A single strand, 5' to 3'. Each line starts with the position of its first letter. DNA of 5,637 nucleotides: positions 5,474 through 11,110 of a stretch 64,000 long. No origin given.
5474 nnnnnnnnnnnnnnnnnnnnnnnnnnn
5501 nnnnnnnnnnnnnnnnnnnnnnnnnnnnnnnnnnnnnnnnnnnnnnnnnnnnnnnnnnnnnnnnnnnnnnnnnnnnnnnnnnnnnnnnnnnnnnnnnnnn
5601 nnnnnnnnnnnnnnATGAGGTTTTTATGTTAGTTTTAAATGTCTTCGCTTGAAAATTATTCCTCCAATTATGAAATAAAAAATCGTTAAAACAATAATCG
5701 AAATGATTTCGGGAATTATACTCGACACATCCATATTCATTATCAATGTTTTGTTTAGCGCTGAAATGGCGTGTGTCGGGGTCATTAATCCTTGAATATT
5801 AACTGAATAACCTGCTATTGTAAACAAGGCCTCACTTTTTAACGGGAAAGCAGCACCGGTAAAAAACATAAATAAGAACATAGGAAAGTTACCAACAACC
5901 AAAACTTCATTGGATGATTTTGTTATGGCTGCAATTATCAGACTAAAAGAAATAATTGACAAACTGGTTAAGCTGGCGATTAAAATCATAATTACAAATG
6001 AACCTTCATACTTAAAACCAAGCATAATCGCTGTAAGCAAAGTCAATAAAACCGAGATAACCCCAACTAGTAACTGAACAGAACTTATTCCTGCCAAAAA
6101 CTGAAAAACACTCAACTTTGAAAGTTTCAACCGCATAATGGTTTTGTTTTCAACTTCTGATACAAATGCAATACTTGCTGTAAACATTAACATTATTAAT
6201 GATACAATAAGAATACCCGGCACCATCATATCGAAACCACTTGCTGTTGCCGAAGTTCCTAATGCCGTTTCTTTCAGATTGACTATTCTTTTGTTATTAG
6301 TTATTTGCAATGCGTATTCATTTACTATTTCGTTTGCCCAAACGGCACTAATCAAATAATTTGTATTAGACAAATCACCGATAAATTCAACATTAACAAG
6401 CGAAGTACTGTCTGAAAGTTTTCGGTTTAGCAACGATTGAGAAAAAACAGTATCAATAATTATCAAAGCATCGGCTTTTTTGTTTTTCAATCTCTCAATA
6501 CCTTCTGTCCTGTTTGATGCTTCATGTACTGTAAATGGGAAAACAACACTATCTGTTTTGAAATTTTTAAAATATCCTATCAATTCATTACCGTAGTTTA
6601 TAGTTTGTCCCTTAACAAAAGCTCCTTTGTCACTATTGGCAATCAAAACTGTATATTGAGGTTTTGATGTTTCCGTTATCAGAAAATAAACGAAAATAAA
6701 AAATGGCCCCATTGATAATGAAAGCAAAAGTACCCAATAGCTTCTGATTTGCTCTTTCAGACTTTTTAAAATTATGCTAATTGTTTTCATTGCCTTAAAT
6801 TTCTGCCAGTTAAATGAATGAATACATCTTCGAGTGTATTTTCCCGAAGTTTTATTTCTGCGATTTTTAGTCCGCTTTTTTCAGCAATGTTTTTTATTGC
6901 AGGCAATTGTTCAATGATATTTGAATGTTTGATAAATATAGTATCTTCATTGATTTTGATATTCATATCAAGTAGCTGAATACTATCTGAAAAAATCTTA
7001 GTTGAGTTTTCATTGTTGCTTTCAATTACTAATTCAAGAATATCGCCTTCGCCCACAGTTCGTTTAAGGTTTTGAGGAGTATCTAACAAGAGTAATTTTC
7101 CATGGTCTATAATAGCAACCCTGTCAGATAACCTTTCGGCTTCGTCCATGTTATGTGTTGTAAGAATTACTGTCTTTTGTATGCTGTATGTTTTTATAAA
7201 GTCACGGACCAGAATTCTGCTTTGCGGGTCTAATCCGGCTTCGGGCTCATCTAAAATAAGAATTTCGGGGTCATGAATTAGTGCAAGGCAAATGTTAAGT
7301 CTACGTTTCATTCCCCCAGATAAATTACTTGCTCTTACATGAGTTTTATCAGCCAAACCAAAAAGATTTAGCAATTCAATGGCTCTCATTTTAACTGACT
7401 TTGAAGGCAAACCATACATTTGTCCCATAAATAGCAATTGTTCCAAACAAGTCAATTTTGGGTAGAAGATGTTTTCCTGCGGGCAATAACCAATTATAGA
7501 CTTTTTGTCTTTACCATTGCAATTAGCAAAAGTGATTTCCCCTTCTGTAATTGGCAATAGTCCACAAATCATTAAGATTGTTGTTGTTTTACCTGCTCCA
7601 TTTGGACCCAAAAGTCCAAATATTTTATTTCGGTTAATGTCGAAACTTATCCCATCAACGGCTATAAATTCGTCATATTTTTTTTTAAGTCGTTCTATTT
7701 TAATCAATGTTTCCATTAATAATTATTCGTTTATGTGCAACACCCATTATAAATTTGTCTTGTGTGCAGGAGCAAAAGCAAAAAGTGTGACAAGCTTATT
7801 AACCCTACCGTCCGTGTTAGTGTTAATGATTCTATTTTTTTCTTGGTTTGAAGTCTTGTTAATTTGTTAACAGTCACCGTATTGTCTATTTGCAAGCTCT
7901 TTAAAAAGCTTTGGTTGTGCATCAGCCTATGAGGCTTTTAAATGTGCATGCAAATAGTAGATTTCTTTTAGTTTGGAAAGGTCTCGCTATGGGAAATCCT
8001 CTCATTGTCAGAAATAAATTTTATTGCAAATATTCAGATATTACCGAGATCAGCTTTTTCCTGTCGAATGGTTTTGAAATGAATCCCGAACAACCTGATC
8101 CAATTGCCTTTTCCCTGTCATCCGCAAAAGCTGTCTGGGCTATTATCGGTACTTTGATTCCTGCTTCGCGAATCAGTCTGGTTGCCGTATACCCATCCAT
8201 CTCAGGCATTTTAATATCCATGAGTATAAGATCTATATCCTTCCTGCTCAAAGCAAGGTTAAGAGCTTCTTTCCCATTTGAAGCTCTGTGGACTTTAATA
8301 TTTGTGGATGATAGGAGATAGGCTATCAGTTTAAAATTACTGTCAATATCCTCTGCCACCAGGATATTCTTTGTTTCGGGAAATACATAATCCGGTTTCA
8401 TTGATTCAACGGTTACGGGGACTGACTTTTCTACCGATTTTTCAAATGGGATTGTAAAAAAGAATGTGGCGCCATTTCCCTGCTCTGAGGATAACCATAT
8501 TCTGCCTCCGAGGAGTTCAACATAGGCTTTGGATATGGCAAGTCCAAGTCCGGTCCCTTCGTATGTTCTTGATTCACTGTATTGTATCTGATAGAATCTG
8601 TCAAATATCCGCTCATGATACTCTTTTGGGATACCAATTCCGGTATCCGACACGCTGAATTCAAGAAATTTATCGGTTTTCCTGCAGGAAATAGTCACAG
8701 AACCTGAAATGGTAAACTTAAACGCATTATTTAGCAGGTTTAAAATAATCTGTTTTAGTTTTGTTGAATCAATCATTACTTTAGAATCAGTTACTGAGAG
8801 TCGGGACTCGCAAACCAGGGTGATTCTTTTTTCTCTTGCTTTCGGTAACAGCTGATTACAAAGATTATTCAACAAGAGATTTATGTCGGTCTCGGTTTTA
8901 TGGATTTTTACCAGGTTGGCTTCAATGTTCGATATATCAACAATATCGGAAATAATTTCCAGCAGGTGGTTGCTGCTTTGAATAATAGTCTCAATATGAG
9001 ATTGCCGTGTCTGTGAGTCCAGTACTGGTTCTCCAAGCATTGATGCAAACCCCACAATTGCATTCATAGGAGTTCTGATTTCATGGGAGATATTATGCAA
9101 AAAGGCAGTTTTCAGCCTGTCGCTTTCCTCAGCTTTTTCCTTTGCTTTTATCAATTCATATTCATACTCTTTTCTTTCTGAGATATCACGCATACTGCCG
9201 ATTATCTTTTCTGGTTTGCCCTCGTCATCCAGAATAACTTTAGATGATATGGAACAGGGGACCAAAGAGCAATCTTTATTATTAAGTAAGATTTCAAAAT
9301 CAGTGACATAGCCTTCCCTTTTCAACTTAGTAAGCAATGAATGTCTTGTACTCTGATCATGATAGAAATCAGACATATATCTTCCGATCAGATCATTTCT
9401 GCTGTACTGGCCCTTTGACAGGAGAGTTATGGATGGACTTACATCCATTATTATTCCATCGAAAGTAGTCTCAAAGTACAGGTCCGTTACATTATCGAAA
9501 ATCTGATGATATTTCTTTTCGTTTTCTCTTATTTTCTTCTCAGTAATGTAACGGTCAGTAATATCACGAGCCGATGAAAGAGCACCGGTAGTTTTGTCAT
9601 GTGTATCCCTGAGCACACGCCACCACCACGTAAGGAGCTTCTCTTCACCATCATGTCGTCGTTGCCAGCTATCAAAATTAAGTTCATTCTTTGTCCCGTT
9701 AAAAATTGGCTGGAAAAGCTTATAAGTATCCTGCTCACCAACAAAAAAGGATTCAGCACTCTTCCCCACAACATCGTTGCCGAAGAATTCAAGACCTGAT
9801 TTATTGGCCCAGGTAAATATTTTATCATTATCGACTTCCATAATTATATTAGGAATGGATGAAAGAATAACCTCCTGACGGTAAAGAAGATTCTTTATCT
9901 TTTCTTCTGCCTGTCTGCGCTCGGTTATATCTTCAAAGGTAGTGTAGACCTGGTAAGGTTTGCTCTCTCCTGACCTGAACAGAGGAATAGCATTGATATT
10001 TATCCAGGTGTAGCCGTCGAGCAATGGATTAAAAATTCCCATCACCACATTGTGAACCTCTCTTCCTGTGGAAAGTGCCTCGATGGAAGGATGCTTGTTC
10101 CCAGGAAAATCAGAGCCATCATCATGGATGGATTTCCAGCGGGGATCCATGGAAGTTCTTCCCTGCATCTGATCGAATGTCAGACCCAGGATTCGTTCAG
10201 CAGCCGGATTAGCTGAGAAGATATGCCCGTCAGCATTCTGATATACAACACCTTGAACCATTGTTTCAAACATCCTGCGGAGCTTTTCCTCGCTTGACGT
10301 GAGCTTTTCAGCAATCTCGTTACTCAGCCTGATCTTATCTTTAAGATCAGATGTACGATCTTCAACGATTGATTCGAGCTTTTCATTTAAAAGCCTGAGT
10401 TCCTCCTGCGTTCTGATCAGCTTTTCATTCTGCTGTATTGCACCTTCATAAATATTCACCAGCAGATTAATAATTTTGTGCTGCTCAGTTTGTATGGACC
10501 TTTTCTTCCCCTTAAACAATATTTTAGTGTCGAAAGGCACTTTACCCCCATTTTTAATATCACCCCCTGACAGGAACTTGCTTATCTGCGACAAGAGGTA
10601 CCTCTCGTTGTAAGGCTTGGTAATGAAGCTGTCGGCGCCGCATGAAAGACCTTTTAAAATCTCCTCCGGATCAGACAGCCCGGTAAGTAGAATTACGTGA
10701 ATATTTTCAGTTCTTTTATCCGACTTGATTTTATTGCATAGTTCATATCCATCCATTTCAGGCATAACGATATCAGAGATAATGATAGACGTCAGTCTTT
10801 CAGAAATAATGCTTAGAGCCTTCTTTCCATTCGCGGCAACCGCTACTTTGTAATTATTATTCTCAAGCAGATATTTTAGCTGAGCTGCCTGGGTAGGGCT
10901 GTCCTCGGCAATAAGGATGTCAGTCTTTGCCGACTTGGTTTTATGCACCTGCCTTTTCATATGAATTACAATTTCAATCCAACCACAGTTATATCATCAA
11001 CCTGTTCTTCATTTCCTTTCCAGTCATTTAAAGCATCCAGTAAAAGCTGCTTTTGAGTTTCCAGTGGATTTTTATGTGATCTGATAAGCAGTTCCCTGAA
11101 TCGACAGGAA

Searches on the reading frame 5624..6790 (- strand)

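Call 56: search_protein_families(library=pfam, proteins=[window:5624-6790:-], max_evalue=0.00001)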
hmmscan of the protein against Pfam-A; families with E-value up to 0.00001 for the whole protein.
window:5624-6790:- (388 aa): 3 families
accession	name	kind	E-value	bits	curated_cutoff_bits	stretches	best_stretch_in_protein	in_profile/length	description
PF12698.13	ABC2_membrane_3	-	1.8e-27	96.8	31.6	1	19-376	6-345/347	ABC-2 family transporter protein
PF01061.29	ABC2_membrane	-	4e-14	53.1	26.9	1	182-329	45-195/211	ABC-2 type transporter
PF12679.13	ABC2_membrane_2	-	1.5e-08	34.7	27.2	1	5-384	2-282/283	ABC-2 family transporter protein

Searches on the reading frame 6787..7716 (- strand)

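Call 72: search_protein_families(library=pfam, proteins=[window:6787-7716:-], max_evalue=0.00001)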
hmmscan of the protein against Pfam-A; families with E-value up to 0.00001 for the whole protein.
window:6787-7716:- (309 aa): 2 families
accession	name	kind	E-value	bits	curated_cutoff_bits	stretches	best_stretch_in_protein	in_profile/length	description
PF00005.33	ABC_tran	-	5e-30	105.3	25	1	21-159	2-136/137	ABC transporter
PF13304.12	AAA_21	-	7.9e-15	56.1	27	1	125-189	231-299/304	AAA domain, putative AbiEii toxin, Type IV TA system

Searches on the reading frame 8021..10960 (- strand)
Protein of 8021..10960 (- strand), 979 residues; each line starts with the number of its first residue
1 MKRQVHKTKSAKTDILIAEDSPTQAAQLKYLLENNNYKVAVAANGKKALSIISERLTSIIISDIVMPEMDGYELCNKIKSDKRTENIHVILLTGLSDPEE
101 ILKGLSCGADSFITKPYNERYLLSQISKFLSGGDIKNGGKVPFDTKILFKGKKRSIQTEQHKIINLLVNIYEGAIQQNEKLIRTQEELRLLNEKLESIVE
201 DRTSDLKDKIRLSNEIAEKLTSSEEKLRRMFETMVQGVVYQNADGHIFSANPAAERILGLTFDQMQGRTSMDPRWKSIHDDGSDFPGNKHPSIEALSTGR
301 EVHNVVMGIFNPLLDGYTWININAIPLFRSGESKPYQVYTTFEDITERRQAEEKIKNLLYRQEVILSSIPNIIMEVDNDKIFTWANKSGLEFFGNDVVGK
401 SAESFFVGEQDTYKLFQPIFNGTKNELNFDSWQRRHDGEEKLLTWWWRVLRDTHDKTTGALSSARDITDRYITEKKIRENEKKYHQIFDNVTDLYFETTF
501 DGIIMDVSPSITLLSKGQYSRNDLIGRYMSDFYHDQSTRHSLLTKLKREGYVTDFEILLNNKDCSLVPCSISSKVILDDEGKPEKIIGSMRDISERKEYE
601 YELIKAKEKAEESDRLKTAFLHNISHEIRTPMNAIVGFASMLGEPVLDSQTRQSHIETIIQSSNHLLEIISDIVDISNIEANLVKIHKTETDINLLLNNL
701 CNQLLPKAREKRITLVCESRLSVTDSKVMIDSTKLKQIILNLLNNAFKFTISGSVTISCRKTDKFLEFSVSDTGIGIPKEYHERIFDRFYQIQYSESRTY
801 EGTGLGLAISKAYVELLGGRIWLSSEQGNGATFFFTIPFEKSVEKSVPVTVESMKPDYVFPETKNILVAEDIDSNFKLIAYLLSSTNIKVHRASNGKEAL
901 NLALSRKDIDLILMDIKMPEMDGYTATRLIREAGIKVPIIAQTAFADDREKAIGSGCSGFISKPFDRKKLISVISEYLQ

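Call 26: search_protein_families(library=pfam, proteins=[window:8021-10960:-], max_evalue=0.00001)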
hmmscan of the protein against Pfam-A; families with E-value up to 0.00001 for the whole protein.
window:8021-10960:- (979 aa): 8 families
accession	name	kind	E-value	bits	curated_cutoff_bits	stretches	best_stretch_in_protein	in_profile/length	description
PF00072.30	Response_reg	-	2.3e-52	176.3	30.2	2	15-126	1-110/111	Response regulator receiver domain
PF02518.31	HATPase_c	-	9.2e-32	110.2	26.4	1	731-840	2-110/111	Histidine kinase-, DNA gyrase B-, and HSP90-like ATPase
PF13426.13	PAS_9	-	4.1e-26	91.7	27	1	495-595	4-103/103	PAS domain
PF00989.32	PAS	-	1.4e-22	80.2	22.6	1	483-593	2-113/113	PAS fold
PF08448.16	PAS_4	-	6e-18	65.5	23.1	0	231-350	1-110/110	PAS fold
PF00512.31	HisKA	-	1.4e-16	60.7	26.9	1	617-681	2-65/66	His Kinase A (phospho-acceptor) domain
PF13188.13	PAS_8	-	2.1e-14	53.3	21.8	1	225-268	1-44/65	PAS domain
PF23198.2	PDE8A_N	-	1.4e-06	28.7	29.6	0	28-99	26-98/147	PDE8A-like, N-terminal domain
